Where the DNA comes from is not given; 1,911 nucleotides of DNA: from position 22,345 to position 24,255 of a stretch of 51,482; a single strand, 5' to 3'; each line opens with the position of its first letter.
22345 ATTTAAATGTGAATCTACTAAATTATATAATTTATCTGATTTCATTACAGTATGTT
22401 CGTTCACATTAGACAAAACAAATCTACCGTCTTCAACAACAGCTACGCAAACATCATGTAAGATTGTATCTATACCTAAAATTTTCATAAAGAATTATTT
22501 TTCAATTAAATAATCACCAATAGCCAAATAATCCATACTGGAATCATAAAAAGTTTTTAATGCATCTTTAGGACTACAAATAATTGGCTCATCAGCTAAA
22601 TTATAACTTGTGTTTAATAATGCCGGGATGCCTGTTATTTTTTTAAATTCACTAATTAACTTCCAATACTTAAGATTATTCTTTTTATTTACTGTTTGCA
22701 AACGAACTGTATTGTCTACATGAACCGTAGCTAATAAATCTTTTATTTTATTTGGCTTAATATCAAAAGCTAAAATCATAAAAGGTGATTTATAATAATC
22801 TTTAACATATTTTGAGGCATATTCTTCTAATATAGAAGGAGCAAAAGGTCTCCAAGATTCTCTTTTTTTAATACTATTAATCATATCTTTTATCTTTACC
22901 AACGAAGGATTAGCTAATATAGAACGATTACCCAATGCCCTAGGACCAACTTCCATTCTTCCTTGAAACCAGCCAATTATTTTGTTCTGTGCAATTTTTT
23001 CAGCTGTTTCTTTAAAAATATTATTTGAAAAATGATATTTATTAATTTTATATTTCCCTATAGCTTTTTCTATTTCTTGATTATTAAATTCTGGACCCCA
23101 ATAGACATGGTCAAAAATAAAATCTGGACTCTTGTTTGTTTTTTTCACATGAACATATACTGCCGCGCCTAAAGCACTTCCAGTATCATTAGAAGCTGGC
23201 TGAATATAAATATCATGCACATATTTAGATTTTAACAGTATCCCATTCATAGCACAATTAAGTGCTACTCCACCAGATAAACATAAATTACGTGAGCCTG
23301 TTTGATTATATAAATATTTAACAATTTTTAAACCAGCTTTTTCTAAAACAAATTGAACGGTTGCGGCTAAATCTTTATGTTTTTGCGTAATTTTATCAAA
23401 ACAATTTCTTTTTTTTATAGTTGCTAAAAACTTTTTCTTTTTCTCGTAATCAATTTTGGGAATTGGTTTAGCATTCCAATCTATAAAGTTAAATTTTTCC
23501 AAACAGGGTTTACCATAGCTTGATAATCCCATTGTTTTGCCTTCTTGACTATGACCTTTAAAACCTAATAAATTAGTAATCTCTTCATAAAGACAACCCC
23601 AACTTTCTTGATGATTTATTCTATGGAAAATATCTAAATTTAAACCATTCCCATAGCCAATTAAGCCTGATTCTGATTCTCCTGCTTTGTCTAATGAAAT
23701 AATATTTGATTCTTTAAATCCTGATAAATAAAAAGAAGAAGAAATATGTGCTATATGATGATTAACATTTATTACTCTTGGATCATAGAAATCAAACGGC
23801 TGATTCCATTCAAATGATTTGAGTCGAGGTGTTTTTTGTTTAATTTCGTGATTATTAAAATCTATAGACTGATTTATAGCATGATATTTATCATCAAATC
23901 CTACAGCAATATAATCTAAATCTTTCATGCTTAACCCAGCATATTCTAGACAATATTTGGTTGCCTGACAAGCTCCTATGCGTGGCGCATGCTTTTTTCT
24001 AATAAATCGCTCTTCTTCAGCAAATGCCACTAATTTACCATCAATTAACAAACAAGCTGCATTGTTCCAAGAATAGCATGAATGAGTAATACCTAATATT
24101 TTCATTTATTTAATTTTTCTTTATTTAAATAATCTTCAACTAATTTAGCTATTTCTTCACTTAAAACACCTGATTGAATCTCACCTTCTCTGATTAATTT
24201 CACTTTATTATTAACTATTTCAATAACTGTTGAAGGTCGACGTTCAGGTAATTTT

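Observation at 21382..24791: YrdC-like + Kae1-like + NodU-type carbamoyltransferase encoded as separate, overlapping genes inside the rSAM block (second Kae1-like at 30814..31872)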

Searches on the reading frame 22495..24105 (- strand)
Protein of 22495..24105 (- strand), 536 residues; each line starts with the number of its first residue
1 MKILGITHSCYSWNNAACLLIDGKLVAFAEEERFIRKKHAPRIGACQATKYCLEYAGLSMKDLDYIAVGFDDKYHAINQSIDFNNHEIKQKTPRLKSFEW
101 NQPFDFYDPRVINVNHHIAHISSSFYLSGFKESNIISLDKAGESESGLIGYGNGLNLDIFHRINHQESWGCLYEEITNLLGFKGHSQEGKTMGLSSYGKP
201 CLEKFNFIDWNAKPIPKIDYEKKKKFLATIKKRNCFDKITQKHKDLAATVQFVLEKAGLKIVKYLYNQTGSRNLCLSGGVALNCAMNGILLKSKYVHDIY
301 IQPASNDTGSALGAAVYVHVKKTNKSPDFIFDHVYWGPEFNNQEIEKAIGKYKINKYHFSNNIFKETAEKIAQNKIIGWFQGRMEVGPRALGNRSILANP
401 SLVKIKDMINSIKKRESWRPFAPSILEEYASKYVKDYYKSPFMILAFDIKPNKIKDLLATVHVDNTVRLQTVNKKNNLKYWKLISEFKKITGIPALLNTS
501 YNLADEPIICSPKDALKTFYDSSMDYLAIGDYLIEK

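Call 4: search_protein_families(library=pfam, proteins=[window:22495-24105:-], max_evalue=0.01)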
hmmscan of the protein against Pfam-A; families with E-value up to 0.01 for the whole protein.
window:22495-24105:- (536 aa): 4 families
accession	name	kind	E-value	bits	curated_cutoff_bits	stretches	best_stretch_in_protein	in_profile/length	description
PF16861.10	Carbam_trans_C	-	1.1e-68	230.5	27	1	368-536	1-170/170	Carbamoyltransferase C-terminus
PF02543.21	Carbam_trans_N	-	5.9e-48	164.5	24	1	2-316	1-346/346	Carbamoyltransferase N-terminus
PF00814.31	TsaD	-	0.00087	19.5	24.8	0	219-286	174-233/264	tRNA N6-adenosine threonylcarbamoyltransferase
PF22521.2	HypF_C_2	-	0.0025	18.1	27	1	227-292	144-215/241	Carbamoyltransferase, Kae1-like Domain, second subdomain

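Call 9: search_protein_families(library=ncbifam, proteins=[window:22495-24105:-], max_evalue=0.001)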
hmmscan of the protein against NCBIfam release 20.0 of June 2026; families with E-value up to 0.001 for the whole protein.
window:22495-24105:- (536 aa): 3 families
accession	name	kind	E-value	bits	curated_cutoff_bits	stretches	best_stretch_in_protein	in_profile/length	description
NF041651.1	nodul_NodU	equivalog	1.8e-48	165.6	1000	1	241-504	268-525/556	nodulation protein NodU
TIGR00143.1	hypF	equivalog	5.3e-05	21.6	466.1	0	70-155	430-515/741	carbamoyltransferase HypF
TIGR00329.1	gcp_kae1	subfamily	0.00043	19.6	207.8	1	111-292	103-280/305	tRNA (adenosine(37)-N6)-threonylcarbamoyltransferase complex transferase subunit TsaD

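Call 37: search_solved_structures(query=window:22495-24105:-, max_evalue=0.001, show_alignments=2)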
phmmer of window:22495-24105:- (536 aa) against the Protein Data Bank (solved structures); distinct sequences matched with E-value up to 0.001: 12.
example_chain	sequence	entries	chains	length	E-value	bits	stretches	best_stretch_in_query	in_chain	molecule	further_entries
3vex_A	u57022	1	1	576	1.9e-86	294.3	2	242-536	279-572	O-carbamoyltransferase TobZ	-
3ver_A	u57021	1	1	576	6.3e-86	292.6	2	242-536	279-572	O-carbamoyltransferase TobZ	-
3vf4_A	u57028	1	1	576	1.6e-85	291.2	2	242-536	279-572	O-carbamoyltransferase TobZ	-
3vf2_A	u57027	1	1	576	2.3e-85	290.8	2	242-536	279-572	O-carbamoyltransferase TobZ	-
3vez_A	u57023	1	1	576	4.1e-85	289.9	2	242-536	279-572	O-carbamoyltransferase TobZ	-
3ven_A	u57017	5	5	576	4.3e-85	289.8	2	242-536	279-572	O-carbamoyltransferase TobZ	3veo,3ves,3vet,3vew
7xb6_A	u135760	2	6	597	2e-83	284.3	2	246-536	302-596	Carbamoyltransferase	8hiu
9s2t_A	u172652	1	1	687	3.4e-70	240.7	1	9-535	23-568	Decarbamoylnovobiocin carbamoyltransferase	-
7vzq_A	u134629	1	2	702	1.3e-68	235.5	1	13-534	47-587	GdmN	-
7vyj_A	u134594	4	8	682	8.2e-68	232.8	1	13-534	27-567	GdmN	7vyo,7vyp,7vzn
7vzu_A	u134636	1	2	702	9e-68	232.7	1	13-534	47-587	GdmN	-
7vx0_A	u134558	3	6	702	9.1e-68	232.7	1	13-534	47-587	GdmN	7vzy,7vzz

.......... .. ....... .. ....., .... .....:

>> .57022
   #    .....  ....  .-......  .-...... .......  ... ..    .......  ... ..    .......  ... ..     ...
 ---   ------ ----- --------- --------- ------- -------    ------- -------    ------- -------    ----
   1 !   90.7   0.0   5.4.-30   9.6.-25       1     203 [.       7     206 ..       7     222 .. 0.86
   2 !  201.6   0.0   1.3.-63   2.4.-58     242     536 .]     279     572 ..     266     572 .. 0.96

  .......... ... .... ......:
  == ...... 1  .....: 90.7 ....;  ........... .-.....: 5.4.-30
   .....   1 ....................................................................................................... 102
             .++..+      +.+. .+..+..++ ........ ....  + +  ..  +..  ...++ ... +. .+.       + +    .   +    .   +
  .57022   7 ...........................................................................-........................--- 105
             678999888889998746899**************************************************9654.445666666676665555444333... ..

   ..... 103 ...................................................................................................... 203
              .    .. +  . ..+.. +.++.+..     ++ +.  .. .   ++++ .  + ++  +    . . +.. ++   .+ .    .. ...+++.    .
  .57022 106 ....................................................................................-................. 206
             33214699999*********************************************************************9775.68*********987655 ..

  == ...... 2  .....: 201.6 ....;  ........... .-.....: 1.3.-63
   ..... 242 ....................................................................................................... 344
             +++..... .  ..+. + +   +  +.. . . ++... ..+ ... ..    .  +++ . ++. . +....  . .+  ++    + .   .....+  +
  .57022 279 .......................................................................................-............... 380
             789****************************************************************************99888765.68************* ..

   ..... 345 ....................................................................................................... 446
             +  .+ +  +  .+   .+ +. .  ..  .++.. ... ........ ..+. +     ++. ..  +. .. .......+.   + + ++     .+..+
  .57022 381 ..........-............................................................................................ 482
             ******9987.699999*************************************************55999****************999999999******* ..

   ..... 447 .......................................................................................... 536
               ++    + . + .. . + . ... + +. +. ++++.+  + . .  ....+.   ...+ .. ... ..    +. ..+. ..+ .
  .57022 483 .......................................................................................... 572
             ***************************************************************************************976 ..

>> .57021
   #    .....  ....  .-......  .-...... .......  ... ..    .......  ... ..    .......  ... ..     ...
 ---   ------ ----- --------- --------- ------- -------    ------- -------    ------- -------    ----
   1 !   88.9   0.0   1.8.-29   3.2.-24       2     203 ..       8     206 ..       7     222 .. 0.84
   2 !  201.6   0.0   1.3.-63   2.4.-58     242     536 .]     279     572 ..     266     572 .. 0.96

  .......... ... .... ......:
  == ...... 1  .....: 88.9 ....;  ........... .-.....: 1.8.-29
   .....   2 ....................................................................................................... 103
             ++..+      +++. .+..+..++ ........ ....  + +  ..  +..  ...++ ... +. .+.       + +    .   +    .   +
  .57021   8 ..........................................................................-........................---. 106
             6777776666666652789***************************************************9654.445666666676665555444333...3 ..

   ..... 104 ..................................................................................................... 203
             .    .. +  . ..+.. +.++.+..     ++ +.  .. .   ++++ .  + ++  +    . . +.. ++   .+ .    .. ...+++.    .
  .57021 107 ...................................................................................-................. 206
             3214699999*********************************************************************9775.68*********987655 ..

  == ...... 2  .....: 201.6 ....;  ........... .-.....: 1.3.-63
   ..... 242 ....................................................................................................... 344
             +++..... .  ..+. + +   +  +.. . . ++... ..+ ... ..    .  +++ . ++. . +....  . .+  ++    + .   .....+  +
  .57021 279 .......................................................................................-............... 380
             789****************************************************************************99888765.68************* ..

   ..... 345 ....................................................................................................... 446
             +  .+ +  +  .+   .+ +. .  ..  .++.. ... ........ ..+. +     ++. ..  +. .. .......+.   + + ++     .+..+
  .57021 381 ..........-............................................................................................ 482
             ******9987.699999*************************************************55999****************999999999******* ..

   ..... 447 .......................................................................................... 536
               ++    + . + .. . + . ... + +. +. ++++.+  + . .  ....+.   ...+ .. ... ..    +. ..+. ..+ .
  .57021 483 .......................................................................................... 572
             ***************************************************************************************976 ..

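Call 47: search_protein_representatives(protein=window:22495-24105:-)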
Query: 536 residues. Proteins with E-value up to 0.001 (for the whole library): 22265; up to 1e-10: 13297; up to 1e-30: 6620. The best 150 are listed.
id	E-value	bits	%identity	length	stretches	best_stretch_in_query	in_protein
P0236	2.9e-144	498.3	46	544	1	2-535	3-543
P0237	6.4e-144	497.2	46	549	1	2-536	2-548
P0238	8.3e-144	496.8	46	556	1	2-536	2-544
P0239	5.6e-138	477.6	46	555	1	1-536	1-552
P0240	6.0e-134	464.3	43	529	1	2-535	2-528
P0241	1.3e-130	453.4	49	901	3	110-420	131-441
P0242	5.7e-129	447.9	46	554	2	112-535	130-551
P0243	1.5e-128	446.5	42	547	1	1-535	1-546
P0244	2.1e-128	446.0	46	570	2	233-536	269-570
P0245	2.9e-128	445.6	45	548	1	2-536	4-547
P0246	8.4e-126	437.4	49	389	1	148-536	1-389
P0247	2.6e-125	435.8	46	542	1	1-536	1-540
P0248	9.9e-125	433.9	44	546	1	2-536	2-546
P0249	6.8e-124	431.1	44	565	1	2-536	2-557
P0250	6.9e-124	431.1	45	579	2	110-536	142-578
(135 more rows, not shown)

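Call 73: search_protein_families(library=padloc, proteins=[window:22495-24105:-], max_evalue=0.001)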
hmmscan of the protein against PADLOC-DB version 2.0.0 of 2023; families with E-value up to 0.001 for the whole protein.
window:22495-24105:- (536 aa): 0 families
